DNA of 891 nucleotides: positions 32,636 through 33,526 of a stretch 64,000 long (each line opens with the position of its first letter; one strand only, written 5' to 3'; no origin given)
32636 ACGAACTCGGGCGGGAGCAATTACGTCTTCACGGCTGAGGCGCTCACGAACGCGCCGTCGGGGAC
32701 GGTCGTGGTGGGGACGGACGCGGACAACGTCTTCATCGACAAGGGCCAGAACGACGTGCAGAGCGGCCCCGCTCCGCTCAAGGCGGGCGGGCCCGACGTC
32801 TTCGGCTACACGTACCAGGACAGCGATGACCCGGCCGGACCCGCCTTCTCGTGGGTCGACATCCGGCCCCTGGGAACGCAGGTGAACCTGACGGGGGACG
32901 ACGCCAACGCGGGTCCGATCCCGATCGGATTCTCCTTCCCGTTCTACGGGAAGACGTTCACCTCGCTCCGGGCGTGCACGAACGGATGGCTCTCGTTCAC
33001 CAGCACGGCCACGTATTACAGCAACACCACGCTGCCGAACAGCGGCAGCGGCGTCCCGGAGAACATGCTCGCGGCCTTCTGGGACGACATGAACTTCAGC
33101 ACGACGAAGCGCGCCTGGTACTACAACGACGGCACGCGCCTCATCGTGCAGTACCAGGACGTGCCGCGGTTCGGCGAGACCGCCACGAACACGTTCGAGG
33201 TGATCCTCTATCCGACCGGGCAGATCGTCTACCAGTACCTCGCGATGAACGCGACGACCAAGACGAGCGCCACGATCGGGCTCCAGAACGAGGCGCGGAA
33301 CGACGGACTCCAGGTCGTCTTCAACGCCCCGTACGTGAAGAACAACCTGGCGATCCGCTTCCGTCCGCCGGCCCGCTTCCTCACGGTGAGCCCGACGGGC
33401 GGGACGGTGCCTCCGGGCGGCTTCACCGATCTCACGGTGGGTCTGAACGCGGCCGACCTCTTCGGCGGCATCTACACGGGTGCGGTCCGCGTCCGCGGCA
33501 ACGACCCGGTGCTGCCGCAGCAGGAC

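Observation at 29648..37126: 2492-aa S8 protease carrying four copies of an unrecognised ~430-aa module and a T9SS sorting domain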

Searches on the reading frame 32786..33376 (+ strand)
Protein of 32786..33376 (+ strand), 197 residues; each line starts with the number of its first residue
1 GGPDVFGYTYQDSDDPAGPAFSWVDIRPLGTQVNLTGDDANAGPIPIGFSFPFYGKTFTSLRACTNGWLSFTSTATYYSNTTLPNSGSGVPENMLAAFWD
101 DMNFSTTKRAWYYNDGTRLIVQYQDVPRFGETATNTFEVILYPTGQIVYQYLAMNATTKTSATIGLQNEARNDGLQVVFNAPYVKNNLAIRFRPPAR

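Call 7: search_protein_families(library=pfam, proteins=[window:32786-33376:+], max_evalue=1)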
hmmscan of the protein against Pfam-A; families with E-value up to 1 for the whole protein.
seq(197 aa): 2 families
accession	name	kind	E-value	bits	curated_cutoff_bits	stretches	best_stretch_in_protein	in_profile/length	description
PF06119.19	NIDO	-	1.6e-05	25.4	25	1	63-117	5-55/186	Nidogen-like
PF12228.14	DUF3604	-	0.09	11.6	20.4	1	92-114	526-548/591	Protein of unknown function (DUF3604)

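Call 8: search_protein_families(library=ncbifam, proteins=[window:32786-33376:+], max_evalue=1)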
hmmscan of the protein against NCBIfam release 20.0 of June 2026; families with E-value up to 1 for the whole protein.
seq(197 aa): 0 families

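Call 9: search_solved_structures(query=window:32786-33376:+, max_evalue=10, show_alignments=3)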
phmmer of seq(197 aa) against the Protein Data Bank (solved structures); distinct sequences matched with E-value up to 10: 1.
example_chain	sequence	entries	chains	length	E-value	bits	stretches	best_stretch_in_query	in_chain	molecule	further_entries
2m1h_A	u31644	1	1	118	0.33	13.5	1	127-195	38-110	Transcription elongation factor S-II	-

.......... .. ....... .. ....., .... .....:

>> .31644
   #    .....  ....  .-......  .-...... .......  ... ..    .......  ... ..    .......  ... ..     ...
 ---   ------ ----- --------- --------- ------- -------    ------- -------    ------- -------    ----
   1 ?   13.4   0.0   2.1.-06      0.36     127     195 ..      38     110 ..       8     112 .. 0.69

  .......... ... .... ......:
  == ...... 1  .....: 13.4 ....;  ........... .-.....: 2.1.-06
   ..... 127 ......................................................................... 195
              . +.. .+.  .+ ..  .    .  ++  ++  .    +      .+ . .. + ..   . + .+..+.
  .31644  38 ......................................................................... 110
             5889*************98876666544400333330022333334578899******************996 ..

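Call 11: find_homologous_proteins(query=window:32786-33376:+, max_evalue=0.001)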
Query seq(197 aa) (197 aa): 32 proteins with E <= 0.001 among 95 candidates.
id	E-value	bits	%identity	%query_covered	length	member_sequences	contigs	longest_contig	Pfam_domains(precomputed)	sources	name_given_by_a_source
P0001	1.7e-92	326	71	100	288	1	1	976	-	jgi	jgi:hypothetical protein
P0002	5.3e-62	227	58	86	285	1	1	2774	-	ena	-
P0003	9.8e-62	226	58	96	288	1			PF06119.20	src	-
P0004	2.9e-56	208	51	99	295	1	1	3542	PF06119.20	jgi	-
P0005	1.9e-54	202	55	85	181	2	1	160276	-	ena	-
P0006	2.6e-51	192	52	98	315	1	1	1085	PF06119.20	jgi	-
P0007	3.9e-51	191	56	84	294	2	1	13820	PF06119.20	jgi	jgi:hypothetical protein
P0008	9.6e-46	174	48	96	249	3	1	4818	PF06119.20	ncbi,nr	ncbi:MAG: hypothetical protein KDC45_15760, partial [Bacteroidetes bacterium]|nr:hypothetical protei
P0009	2.1e-44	169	46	99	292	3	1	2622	-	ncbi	-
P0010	1.8e-29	121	39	98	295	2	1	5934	-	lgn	-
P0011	8.2e-29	118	72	40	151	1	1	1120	-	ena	-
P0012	1.2e-28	118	54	56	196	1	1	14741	-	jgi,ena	jgi:hypothetical protein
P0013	1.6e-27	114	57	54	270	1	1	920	PF13860.13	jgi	-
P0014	5.8e-27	112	46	64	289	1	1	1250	PF13860.13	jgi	jgi:hypothetical protein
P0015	2.8e-26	110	82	35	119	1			-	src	-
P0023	1.6e-19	88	34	99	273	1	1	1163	PF06119.20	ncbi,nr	ncbi:MAG TPA: hypothetical protein VFM05_00230, partial [Candidatus Saccharimonadales bacterium]|nr:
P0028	1.5e-13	69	36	81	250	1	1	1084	PF07589.17,PF06119.20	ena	-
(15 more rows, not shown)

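Call 16: search_solved_structures(query=A1, max_evalue=10, show_alignments=3)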
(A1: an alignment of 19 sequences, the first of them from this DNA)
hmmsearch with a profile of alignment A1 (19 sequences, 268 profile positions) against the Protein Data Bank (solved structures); distinct sequences matched with E-value up to 10: 1.
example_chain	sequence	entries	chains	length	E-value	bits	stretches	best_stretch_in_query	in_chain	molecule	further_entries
8gl6_D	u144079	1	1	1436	2.7e-19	72.7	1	48-241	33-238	RemA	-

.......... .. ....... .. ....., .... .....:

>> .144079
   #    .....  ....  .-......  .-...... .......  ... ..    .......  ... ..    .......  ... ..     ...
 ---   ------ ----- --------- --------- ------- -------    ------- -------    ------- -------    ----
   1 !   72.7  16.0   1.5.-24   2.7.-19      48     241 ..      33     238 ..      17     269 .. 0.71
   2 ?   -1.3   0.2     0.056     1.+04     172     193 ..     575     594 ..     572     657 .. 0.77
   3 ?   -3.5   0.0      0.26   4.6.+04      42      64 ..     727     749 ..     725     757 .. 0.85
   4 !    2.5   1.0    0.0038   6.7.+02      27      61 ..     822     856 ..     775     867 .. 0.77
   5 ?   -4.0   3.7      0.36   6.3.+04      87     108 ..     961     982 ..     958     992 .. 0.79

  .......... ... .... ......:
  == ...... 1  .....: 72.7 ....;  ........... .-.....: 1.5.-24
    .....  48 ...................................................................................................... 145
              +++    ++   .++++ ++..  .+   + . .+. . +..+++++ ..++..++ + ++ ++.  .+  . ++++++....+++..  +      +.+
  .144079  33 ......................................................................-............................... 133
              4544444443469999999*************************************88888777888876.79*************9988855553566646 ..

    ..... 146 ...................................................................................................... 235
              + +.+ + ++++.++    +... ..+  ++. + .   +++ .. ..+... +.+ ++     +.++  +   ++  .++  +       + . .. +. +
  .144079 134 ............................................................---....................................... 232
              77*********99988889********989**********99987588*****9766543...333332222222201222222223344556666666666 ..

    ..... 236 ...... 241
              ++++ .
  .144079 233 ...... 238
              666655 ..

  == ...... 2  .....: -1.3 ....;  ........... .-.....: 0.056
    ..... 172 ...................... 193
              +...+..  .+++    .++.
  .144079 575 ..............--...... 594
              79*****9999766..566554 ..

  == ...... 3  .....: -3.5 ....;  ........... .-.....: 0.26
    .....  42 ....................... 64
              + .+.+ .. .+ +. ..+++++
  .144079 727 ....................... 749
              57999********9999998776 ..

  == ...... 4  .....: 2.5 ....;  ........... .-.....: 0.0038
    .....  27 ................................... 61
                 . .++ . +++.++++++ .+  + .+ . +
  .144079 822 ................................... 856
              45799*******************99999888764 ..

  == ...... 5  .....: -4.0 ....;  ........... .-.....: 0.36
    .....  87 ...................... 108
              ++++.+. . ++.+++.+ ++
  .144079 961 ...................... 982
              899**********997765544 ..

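Call 22: predict_structure(alignment_id=A1)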
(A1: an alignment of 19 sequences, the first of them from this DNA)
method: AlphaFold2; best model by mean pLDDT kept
length: 197 residues; sequences in the alignment: 19
mean_pLDDT: 93.7   pTM: 0.91
mean pLDDT of the five models: 93.7, 93.1, 92.2, 92.1, 90.5
residues with pLDDT >= 90: 162; 70-90: 29; 50-70: 6; < 50: 0
segments of 3 or more residues with pLDDT < 50: none
pLDDT, mean of each block of 10 residues (from residue 1): 95 97 97 92 97 98 96 90 94 96 87 98 94 94 98 76 95 96 94 90
secondary structure, 60 per line:
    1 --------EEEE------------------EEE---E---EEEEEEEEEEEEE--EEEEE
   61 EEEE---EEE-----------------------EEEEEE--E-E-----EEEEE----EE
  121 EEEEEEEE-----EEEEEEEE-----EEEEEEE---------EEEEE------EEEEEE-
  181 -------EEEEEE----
elements in order: E9-12 E31-33 E41-53 E56-64 E68-70 E94-99 E110-114 E119-128 E134-141 E147-153 E163-167 E174-179 E188-193

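Call 28: search_protein_representatives(alignment_id=A1)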
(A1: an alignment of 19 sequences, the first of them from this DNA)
Query: 19 sequences, 268 profile positions. Proteins with E-value up to 0.001 (for the whole library): 40309; up to 1e-10: 25924; up to 1e-30: 7239. The best 150 are listed.
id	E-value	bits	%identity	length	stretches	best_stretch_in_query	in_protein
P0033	0.0e+00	1130.8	-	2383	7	36-260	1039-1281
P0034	0.0e+00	1127.9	-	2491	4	23-259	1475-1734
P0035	0.0e+00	1081.5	-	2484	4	24-259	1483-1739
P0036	0.0e+00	1047.3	-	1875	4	24-247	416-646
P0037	0.0e+00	1011.8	-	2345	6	31-238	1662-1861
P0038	3.3e-289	970.8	-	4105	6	30-242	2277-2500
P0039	6.1e-272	914.2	-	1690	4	24-242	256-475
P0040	1.4e-266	896.6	-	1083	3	23-242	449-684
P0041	4.5e-266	894.9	-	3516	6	25-260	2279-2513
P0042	3.0e-258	869.3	-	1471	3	24-260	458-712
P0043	9.4e-255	857.8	-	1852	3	24-242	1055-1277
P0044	3.0e-254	856.2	-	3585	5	32-245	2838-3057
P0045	7.2e-254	854.9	-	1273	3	34-262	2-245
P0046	9.9e-254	854.5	-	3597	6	36-241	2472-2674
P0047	5.2e-244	822.6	-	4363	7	45-222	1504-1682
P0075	1.5e-183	624.3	-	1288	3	36-260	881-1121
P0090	8.2e-163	556.4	-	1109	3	25-233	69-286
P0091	2.3e-161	551.6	-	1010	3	24-223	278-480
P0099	1.7e-156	535.7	-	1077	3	26-223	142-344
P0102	2.0e-153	525.6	-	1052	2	25-242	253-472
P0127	8.7e-140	480.9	-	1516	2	24-242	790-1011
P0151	3.7e-133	459.1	-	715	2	19-241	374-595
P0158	1.5e-130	450.6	-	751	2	24-260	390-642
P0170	5.7e-128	442.1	-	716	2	15-224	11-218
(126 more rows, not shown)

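Call 29: fold_search(model_id=the predicted structure, library=pdb)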
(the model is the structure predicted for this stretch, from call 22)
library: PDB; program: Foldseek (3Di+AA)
matches with E <= 10: 291; with E <= 0.001: 0
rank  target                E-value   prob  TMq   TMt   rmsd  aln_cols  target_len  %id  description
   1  8xvf_A                2.3e-01  0.05  0.15  0.13  15.6       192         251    9  Globular domain of Trichinella spiralis calreticulin (released 2024-04-03)
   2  6yp6                  2.9e-01  0.03  0.09  0.08  15.3        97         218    9  Structural annotation of the conserved carbohydrate esterase vb_24B_21 from Shiga toxin-encoding bacteriophage phi24B (released 2020-09-16)
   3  5lvx_C                3.0e-01  0.20  0.19  0.09   5.7        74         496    8  Crystal structure of glucocerebrosidase with an inhibitory quinazoline modulator (released 2017-10-25)
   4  2vt0_B                3.2e-01  0.20  0.19  0.09   5.8        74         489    8  X-ray structure of a conjugate with conduritol-beta-epoxide of acid-beta-glucosidase overexpressed in cultured plant c (released 2008-09-23)
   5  6q6k_B                3.4e-01  0.16  0.19  0.09   8.2        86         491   10  Crystal structure of recombinant human beta-glucocerebrosidase in complex with cyclophellitol activity based probe wit (released 2019-03-27)
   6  2xwd_B                4.6e-01  0.15  0.19  0.09   5.7        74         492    9  X-RAY STRUCTURE OF ACID-BETA-GLUCOSIDASE WITH 5N,6O-(N'-(N-OCTYL)IMINO)NOJIRIMYCIN IN THE ACTIVE SITE (released 2011-09-14)
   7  3juu_B                4.6e-01  0.02  0.12  0.10  19.2       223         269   12  Crystal structure of porphyranase B (PorB) from Zobellia galactanivorans (released 2010-04-07)
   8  6q6n_A                4.9e-01  0.15  0.19  0.09   5.9        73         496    8  Crystal structure of recombinant human beta-glucocerebrosidase in complex with biphenyl-cyclophellitol inhibitor (ME65 (released 2019-03-27)
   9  9fa6_A                5.5e-01  0.15  0.21  0.10  10.2        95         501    9  Gcase in complex with small molecule inhibitor 1 (released 2024-07-03)
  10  9fb2_A                6.1e-01  0.15  0.20  0.10   6.4        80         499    9  Gcase in complex with small molecule inhibitor 1 (released 2024-07-03)
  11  6q1n_B                6.1e-01  0.13  0.19  0.09   5.8        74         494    8  Glucocerebrosidase in complex with pharmacological chaperone IMX8 (released 2020-08-19)
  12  5im6_U                6.1e-01  0.05  0.13  0.17  11.6        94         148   14  Crystal structure of designed two-component self-assembling icosahedral cage I32-28 (released 2016-07-27)
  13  2v3d_A                6.4e-01  0.15  0.19  0.09   5.7        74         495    8  acid-beta-glucosidase with N-butyl-deoxynojirimycin (released 2007-08-14)
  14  9fa3_A                6.4e-01  0.15  0.20  0.10   6.2        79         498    9  Gcase in complex with small molecule inhibitor 1 (released 2024-07-03)
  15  2v3e_B                6.4e-01  0.13  0.19  0.09   5.8        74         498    8  acid-beta-glucosidase with N-nonyl-deoxynojirimycin (released 2007-08-21)
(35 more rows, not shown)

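Call 33: find_related_loci(query=A2, collection=genome_contigs, flank=3000)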
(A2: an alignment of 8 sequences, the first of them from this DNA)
Query A2 (197 aa) in genome_contigs; peptide patterns used: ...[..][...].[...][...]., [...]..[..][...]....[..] (x = any residue, [..] = any of these).
599 stretches matched a pattern (row limit reached: there are more); 561 encode a relative of the query (tblastn E <= 1e-3); the best 80 are kept; 77 distinct loci.
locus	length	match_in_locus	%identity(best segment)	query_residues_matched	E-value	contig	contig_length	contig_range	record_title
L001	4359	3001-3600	73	1-197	3e-100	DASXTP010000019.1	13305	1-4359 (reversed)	MAG TPA_asm: Candidatus Eisenbacteria bacterium isolate SMAG_U4695 k141_876597, whole genome shotgun sequence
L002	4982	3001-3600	71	1-197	5e-99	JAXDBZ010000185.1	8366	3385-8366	MAG: Candidatus Eisenbacteria bacterium isolate POMEDNA-B31 Raw1_k127_1250997, whole genome shotgun sequence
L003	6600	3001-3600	71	1-197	5e-98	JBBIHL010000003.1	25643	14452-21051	MAG: Candidatus Eisenbacteria bacterium isolate PFF170222_bin_113 NODE_712_length_25643_cov_4.990582, whole genome shotg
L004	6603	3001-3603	71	1-197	5e-96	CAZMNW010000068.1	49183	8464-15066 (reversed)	MAG TPA_asm: uncultured bacterium isolate binchicken_co165_391 genome assembly, contig: k141_1134475, whole genome shotg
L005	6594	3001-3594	72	1-197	2e-95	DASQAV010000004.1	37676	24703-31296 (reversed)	MAG TPA_asm: Candidatus Dormiibacterota bacterium isolate SMAG_U11654 k141_1367, whole genome shotgun sequence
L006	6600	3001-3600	72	1-197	2e-93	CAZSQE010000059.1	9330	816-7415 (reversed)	MAG TPA_asm: uncultured bacterium isolate ERP113451_co2_200 genome assembly, contig: NODE_5544_length_9330_cov_12.202049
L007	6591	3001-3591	69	1-197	6e-93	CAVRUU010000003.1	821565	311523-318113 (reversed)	MAG: Candidatus Eisenbacteria bacterium isolate MFD02242.bin.2.88 genome assembly, contig: contig_43542, whole genome sh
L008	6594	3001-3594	68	1-197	1e-92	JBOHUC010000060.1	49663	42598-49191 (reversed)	MAG: Candidatus Eiseniibacteriota bacterium isolate M3-S_metabat2.bin.149 k127_1900224, whole genome shotgun sequence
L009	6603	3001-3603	66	1-197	5e-91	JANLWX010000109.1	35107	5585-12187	MAG: Candidatus Eisenbacteria bacterium isolate OTE_20_metabat_201 OTE_20_k141_2821553, whole genome shotgun sequence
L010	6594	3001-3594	67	1-197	3e-90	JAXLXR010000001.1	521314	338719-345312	MAG: Candidatus Eisenbacteria bacterium isolate STL-EIS2 C1.162.fa-1, whole genome shotgun sequence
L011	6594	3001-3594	67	1-197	8e-90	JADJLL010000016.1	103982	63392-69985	MAG: Candidatus Eisenbacteria bacterium isolate EsbW_18-Q3-R4-48_BAT3C.113 tig00014949-10-1037550, whole genome shotgun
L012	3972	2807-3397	68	1-197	6e-87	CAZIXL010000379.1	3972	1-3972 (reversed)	MAG TPA_asm: uncultured bacterium isolate binchicken_co118_82 genome assembly, contig: NODE_34815_length_3972_cov_5.1766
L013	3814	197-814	66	1-197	1e-85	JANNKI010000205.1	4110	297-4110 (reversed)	MAG: bacterium isolate SOY_4_C_metabat_154 SOY_4_C_k141_2604231, whole genome shotgun sequence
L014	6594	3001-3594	62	1-197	2e-83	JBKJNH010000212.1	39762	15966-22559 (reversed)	MAG: Candidatus Eisenbacteria bacterium isolate ant_bin.365 S1Ck117_4816033_flag_1_multi_10.0000_len_39762, whole genome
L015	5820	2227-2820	63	1-197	1e-83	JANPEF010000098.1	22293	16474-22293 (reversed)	MAG: Candidatus Eisenbacteria bacterium isolate VAR_78_metabat_282 VAR_78_k141_1234380, whole genome shotgun sequence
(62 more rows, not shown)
